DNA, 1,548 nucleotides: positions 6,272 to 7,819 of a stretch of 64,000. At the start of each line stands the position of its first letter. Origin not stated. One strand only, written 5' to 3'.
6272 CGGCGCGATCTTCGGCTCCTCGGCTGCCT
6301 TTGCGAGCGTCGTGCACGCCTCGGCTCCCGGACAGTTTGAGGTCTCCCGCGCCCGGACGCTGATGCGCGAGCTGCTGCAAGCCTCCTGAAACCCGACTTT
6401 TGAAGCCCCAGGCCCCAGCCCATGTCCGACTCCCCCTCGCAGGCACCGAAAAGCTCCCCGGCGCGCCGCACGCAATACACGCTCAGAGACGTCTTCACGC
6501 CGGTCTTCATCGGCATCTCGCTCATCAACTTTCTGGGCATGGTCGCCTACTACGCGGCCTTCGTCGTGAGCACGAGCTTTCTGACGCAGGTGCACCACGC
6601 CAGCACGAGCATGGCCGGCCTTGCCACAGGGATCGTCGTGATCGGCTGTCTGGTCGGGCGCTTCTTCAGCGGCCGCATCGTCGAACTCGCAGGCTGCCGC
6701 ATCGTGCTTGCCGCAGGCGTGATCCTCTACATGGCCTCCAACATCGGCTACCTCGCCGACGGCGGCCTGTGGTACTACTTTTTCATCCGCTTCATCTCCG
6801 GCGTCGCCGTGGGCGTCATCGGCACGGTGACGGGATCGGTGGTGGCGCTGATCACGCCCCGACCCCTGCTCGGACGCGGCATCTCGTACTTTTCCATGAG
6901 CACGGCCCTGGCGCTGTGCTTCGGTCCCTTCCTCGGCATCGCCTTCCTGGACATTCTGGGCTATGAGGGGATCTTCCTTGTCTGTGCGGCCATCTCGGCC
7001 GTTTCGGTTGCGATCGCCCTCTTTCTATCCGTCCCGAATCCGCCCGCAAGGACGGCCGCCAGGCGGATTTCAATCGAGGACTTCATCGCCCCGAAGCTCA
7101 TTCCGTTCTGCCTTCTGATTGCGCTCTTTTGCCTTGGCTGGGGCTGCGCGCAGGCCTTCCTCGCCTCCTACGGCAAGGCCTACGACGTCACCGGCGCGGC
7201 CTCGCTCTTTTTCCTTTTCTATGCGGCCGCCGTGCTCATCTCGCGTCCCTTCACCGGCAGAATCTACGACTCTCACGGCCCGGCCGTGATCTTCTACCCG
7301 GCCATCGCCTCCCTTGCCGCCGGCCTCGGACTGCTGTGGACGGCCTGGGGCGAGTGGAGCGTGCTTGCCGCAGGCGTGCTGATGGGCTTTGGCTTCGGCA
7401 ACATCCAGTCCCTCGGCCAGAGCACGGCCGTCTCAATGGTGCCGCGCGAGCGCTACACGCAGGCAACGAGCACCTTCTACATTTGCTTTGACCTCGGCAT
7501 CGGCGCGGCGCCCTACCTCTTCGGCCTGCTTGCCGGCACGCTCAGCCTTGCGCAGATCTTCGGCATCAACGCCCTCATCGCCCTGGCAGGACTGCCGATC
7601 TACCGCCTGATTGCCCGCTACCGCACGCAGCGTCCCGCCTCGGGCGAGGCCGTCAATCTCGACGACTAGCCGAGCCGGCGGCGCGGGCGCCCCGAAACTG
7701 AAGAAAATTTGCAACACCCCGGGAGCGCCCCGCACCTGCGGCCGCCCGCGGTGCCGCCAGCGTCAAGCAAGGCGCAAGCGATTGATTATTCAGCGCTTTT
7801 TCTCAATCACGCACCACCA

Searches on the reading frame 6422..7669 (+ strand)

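Call 58: search_protein_families(library=pfam, proteins=[window:6422-7669:+], max_evalue=0.00001)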
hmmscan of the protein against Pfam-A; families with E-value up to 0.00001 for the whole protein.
window:6422-7669:+ (415 aa): 2 families
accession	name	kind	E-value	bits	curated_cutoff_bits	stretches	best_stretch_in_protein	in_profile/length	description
PF07690.21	MFS_1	-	4.1e-41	141.5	33.4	2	33-311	2-292/347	Major Facilitator Superfamily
PF00083.30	Sugar_tr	-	1.6e-09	37.6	22.3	1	37-202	18-191/452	Sugar (and other) transporter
